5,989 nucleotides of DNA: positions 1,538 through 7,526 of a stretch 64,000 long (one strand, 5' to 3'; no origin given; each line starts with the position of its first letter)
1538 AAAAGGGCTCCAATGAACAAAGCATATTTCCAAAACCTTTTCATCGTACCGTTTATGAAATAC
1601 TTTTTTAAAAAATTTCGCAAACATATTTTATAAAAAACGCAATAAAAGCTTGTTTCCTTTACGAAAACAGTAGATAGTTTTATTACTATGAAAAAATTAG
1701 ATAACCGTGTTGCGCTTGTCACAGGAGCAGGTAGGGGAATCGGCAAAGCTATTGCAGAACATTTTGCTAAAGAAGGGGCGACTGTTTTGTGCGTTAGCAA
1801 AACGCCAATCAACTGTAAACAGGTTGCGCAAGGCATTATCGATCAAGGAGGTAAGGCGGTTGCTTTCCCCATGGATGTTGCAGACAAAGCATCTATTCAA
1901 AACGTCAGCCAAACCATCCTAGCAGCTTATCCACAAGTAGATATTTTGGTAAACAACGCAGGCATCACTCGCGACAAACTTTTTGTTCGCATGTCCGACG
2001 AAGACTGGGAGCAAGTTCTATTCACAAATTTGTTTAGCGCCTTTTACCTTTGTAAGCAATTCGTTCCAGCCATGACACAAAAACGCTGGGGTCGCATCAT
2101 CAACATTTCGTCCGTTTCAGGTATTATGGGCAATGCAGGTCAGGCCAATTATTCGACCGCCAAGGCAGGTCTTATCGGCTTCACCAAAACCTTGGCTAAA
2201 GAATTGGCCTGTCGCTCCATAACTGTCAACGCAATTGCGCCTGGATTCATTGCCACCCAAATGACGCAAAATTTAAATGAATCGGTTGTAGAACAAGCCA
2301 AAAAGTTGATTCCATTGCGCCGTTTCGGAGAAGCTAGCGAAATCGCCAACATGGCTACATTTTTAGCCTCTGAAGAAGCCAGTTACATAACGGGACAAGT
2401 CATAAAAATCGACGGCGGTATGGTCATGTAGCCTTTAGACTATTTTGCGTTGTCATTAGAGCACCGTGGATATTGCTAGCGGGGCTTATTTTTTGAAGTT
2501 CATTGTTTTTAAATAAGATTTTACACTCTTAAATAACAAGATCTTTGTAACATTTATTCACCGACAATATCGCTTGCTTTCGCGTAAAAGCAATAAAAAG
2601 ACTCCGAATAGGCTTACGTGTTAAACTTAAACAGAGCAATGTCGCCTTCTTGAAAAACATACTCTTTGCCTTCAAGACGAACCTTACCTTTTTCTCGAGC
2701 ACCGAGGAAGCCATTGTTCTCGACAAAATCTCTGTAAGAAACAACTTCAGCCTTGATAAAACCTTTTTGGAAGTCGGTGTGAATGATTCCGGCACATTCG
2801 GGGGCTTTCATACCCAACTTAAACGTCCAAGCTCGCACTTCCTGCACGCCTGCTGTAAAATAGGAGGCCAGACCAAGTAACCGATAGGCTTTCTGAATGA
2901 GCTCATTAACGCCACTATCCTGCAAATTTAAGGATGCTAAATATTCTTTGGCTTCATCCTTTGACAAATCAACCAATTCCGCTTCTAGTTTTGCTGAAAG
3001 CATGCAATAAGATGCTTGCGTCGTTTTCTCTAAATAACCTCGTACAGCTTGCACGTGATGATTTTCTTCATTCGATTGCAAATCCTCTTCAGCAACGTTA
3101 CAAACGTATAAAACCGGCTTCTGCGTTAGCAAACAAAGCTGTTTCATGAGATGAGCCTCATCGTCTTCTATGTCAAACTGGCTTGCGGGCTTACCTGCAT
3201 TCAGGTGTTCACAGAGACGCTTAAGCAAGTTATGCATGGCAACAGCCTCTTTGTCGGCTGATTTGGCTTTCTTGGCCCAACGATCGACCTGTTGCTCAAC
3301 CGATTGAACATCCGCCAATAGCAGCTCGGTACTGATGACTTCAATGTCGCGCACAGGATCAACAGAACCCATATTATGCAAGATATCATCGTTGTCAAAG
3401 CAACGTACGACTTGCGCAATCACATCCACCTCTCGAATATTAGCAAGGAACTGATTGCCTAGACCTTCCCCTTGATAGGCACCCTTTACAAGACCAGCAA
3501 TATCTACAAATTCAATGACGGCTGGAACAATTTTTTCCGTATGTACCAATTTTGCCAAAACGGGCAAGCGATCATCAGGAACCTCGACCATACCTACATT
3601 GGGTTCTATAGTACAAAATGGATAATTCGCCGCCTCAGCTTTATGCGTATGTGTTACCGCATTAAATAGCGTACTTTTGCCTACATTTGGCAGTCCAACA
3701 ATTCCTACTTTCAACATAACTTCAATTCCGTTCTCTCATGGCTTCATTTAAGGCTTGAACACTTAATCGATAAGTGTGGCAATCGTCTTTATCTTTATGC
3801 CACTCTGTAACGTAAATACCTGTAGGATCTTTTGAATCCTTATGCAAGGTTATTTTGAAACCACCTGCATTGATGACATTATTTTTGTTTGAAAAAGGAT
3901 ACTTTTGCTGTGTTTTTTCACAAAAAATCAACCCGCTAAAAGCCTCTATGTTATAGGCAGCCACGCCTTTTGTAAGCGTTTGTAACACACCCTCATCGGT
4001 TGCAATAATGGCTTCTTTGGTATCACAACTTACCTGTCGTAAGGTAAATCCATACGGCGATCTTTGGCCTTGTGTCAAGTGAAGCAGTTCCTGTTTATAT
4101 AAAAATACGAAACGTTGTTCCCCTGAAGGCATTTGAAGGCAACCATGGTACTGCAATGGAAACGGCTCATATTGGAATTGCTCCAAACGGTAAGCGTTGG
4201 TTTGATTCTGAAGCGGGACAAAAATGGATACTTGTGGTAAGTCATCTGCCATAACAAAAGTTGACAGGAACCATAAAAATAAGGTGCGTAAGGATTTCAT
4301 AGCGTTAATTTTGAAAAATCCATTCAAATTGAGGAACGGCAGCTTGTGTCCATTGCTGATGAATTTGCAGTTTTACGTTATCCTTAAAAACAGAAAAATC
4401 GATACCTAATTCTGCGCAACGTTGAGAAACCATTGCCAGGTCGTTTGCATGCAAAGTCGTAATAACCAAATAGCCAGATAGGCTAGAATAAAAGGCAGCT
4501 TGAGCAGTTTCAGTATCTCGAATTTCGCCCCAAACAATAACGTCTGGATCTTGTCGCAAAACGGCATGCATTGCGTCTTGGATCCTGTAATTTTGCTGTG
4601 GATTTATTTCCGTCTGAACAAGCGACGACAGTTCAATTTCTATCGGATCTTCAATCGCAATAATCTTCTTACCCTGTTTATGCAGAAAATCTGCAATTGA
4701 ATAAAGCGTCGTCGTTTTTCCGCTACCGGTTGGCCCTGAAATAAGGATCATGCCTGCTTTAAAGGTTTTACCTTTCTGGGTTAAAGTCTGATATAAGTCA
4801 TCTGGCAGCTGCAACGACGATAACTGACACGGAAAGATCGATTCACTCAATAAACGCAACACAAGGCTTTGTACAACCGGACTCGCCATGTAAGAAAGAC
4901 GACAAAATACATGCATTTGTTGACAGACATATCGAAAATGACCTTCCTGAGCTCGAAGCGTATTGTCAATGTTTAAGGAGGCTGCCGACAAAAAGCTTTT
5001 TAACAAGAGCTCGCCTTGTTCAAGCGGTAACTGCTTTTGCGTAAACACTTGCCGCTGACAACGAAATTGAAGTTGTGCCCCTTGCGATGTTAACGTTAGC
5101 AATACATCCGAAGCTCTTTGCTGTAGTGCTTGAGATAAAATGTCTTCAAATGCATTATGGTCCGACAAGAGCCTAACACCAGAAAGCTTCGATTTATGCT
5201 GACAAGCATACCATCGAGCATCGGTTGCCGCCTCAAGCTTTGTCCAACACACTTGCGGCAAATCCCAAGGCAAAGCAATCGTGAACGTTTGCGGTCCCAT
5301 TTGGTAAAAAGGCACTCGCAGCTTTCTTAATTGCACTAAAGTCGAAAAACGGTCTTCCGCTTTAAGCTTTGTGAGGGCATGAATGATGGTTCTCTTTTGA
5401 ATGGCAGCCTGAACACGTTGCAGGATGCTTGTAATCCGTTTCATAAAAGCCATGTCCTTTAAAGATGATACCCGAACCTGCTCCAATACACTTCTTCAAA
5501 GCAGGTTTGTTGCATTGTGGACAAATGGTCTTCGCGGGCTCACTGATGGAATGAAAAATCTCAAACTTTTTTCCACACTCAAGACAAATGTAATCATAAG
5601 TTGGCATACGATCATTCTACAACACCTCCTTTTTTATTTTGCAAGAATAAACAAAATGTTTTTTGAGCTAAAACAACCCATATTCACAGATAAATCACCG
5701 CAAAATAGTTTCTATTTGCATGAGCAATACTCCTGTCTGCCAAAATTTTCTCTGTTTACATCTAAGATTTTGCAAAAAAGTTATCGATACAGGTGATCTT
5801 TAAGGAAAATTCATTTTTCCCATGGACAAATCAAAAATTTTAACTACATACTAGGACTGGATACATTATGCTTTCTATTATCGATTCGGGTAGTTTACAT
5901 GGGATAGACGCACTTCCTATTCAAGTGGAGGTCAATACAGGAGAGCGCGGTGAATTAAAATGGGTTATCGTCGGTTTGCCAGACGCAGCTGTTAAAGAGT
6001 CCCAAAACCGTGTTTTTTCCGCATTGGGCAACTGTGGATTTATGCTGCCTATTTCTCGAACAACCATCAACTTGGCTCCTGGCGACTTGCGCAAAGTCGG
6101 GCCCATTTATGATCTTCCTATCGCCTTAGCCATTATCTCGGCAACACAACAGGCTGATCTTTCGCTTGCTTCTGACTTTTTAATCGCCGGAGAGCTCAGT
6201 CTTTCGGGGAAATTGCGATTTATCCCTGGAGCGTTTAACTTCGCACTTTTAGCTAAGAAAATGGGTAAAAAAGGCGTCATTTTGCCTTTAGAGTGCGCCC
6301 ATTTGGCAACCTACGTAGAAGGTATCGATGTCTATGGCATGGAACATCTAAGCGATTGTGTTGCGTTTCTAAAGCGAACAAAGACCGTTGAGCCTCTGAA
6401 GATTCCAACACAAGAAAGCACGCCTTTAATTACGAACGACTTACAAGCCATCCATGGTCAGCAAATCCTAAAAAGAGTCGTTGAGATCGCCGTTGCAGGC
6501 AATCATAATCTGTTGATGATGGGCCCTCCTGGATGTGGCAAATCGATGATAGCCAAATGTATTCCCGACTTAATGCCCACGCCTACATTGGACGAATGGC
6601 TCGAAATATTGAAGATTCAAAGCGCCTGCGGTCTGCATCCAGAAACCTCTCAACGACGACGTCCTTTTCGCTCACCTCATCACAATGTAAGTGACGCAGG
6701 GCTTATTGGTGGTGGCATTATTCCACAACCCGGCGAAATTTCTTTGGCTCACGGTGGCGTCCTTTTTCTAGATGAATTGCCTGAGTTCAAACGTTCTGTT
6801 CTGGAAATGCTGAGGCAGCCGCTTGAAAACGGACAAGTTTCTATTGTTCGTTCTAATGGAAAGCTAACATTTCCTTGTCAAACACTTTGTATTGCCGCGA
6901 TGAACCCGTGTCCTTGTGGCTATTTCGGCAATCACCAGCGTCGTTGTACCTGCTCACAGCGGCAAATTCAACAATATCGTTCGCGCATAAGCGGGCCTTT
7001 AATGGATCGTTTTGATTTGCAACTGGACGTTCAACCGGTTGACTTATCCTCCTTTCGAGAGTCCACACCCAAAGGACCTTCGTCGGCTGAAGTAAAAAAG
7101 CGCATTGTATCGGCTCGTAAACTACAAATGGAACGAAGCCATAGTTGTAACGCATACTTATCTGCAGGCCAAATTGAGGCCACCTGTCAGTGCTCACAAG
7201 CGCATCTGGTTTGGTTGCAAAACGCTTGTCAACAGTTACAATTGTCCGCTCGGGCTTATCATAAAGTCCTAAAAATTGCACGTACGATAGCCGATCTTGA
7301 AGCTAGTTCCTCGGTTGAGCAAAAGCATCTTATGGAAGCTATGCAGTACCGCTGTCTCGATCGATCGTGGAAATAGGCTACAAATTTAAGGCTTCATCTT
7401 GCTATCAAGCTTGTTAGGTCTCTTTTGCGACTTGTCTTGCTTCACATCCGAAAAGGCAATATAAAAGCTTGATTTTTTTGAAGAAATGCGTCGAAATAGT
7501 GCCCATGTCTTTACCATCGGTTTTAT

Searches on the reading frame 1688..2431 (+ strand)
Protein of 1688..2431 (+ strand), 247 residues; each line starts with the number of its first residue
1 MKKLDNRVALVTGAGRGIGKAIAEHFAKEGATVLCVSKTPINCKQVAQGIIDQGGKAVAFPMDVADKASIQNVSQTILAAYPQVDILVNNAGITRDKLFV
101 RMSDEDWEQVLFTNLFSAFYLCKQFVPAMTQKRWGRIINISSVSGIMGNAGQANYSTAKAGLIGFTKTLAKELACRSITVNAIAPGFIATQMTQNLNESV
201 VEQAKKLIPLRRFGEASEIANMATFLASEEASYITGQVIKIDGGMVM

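Call 44: search_protein_families(library=pfam, proteins=[window:1688-2431:+], max_evalue=0.01)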
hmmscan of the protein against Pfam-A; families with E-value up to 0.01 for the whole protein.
window:1688-2431:+ (247 aa): 5 families
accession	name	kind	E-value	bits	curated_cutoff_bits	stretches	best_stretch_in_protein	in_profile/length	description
PF13561.12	adh_short_C2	-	6.2e-69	232.6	27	1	13-245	1-235/236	Enoyl-(Acyl carrier protein) reductase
PF00106.31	adh_short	-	8.6e-66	221.6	26.6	1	7-198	1-192/195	short chain dehydrogenase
PF08659.16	KR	-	5.5e-22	79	22.6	1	9-171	3-165/180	KR domain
PF23441.1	SDR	-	3.7e-05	23.7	27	1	83-246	90-256/258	SDR-like rossmann domain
PF08643.16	DUF1776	-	0.0073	16.2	25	1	102-192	111-203/294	Fungal family of unknown function (DUF1776)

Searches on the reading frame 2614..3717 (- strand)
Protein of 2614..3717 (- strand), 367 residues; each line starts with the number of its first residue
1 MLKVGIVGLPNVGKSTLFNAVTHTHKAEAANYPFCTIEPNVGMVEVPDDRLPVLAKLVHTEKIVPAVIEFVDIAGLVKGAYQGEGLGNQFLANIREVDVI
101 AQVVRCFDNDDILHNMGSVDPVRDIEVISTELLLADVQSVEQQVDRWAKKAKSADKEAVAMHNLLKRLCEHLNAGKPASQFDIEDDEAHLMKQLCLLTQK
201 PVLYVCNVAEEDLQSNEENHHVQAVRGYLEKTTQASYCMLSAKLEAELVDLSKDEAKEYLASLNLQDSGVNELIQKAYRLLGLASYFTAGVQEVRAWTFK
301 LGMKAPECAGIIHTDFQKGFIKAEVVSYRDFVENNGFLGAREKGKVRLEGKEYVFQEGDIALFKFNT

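Call 44: search_protein_families(library=pfam, proteins=[window:2614-3717:-], max_evalue=0.01)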
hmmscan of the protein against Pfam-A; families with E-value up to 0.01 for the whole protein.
window:2614-3717:- (367 aa): 3 families
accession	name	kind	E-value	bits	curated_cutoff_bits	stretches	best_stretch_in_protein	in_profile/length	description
PF06071.19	YchF-GTPase_C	-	2.2e-35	121.1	27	1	283-366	1-84/84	Protein of unknown function (DUF933)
PF01926.29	MMR_HSR1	-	8.3e-23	81.1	21.9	1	3-109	1-86/113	50S ribosome-binding GTPase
PF02421.24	FeoB_N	-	4.4e-08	33.2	27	1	3-49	2-47/156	Ferrous iron transport protein B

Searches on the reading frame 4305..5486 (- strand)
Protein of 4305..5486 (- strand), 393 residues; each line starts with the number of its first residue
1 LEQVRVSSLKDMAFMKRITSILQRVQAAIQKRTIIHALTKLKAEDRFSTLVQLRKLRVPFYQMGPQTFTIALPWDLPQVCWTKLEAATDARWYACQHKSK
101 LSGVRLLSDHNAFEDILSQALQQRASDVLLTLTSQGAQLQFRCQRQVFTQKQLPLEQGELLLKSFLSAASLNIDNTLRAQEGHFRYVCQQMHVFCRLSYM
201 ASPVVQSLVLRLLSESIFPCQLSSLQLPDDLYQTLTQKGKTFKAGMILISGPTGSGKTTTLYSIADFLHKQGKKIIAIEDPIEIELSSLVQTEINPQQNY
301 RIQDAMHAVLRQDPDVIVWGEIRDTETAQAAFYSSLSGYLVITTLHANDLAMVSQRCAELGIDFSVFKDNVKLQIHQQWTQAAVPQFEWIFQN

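Call 44: search_protein_families(library=pfam, proteins=[window:4305-5486:-], max_evalue=0.01)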
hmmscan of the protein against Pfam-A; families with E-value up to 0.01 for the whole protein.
window:4305-5486:- (393 aa): 19 families
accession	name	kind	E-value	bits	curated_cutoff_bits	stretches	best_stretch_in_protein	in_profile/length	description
PF00437.27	T2SSE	-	2.1e-58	198.2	24.9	1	114-384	13-282/370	Type II/IV secretion system protein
PF25199.1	nSTAND_NTPase5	-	8.9e-07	29.3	34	1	225-289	22-87/145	Novel STAND NTPase 5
PF20720.3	nSTAND3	-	3.5e-05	24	27.2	1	243-285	16-58/155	Novel STAND NTPase 3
PF13401.12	AAA_22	-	0.00014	22.6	27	1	242-281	3-42/130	AAA domain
PF13476.12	AAA_23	-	0.00015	22.9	27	1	242-268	17-43/201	AAA domain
PF00005.33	ABC_tran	-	0.00044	21.3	25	1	246-284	13-51/137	ABC transporter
PF00448.28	SRP54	-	0.00053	20.1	22.7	1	246-276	3-33/196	SRP54-type protein, GTPase domain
PF13604.12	AAA_30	-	0.0006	20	27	1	243-277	17-51/191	AAA domain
PF04851.21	ResIII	-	0.00067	20.1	22.5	1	245-284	24-65/164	Type III restriction enzyme, res subunit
PF01656.29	CbiA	-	0.00068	20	25.4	1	248-364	3-69/125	CobQ/CobB/MinD/ParA nucleotide binding domain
PF13191.12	AAA_16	-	0.0013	19.7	32.6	1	240-272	20-52/167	AAA ATPase domain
PF00004.35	AAA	-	0.0019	19.1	21.2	1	247-322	1-66/131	ATPase family associated with various cellular activities (AAA)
PF13245.12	AAA_19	-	0.0023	18.5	25.1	1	241-276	8-45/134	AAA domain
PF13614.12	AAA_31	-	0.0024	18.2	27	1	254-296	12-54/177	AAA domain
PF13555.12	AAA_29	-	0.0052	16.9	27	0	242-262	19-40/61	P-loop containing region of AAA domain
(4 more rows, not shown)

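Call 46: search_protein_families(library=ncbifam, proteins=[window:4305-5486:-], max_evalue=0.01)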
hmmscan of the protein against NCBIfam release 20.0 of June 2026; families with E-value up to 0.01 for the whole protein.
window:4305-5486:- (393 aa): 28 families (the best 25 are shown)
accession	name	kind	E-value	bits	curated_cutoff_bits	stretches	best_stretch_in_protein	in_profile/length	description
NF041000.1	ATPase_ComGA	equivalog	3.2e-64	216.5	300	1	115-378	2-263/267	competence type IV pilus ATPase ComGA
NF007755.0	PRK10436.1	equivalog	1.6e-52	178.7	617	1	111-378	87-353/465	type II secretion system protein GspE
TIGR02533.1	type_II_gspE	equivalog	2.4e-50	171.6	630.25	1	115-371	115-370/486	type II secretion system ATPase GspE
TIGR02538.1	type_IV_pilB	equivalog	2.2e-46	158.7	675.65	1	114-378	186-450/564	type IV-A pilus assembly ATPase PilB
NF053534.1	T4PilAsmATPsTfpB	equivalog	4.1e-45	154.3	850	1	116-364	208-456/584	type IV pilus assembly ATPase TfpB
TIGR01420.1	pilT_fam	subfamily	4.4e-41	141.2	319.1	1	113-359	2-241/343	PilT/PilU family type 4a pilus ATPase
TIGR02525.1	plasmid_TraJ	equivalog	3e-22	79.1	368.3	1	206-357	118-269/372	plasmid transfer ATPase TraJ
NF058587.1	archaellum_moto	equivalog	8.5e-19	67.7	550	1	247-378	278-415/527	archaellum flagellar ATPase motor FlaI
TIGR02524.1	dot_icm_DotB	equivalog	1.9e-15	57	463.3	1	217-356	112-255/358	Dot/Icm type IV secretion system ATPase DotB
TIGR02788.1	VirB11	equivalog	8.8e-14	51.2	249.95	1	246-360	146-265/308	P-type DNA transfer ATPase VirB11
TIGR03819.1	heli_sec_ATPase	hypoth_equivalog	4.8e-11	42.4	373.15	1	246-375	180-315/340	TadA family conjugal transfer-associated ATPase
TIGR02782.1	TrbB_P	equivalog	2.2e-10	40.3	304.55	1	247-360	139-255/303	P-type conjugative transfer ATPase TrbB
NF010335.0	PRK13764.1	equivalog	3e-10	39.3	340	1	221-351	245-368/613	ATPase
NF010469.0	PRK13894.1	subfamily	2.8e-07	30.2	508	1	246-358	151-265/320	conjugal transfer ATPase TrbB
NF010475.0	PRK13900.1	equivalog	4.7e-07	29.2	389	1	246-353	162-275/333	type IV secretion system ATPase VirB11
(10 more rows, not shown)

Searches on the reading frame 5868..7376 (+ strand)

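Call 25: search_protein_families(library=pfam, proteins=[window:5868-7376:+], max_evalue=0.001)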
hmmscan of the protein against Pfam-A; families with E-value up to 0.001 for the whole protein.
window:5868-7376:+ (502 aa): 7 families
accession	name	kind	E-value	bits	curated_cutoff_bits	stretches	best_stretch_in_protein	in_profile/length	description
PF01078.27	Mg_chelatase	-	1.3e-87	293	20.3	1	191-392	1-203/207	Magnesium chelatase, subunit ChlI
PF13541.12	ChlI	-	1.3e-36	125.6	27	1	20-141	1-119/121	Subunit ChlI of Mg-chelatase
PF13335.12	Mg_chelatase_C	-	1.9e-29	102.5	26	1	405-495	3-94/94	Magnesium chelatase, subunit ChlI C-terminal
PF00493.29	MCM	-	4.4e-10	39.5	23.3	1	206-386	51-202/224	MCM P-loop domain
PF07728.20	AAA_5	-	1.3e-08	35.4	22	1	214-349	1-125/139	AAA domain (dynein-related subfamily)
PF00158.32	Sigma54_activat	-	1.6e-07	31.6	20.2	0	287-344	85-140/168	Sigma-54 interaction domain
PF05496.18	RuvB_N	-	3.9e-05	23.9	27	0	292-332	81-121/159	Holliday junction DNA helicase RuvB P-loop domain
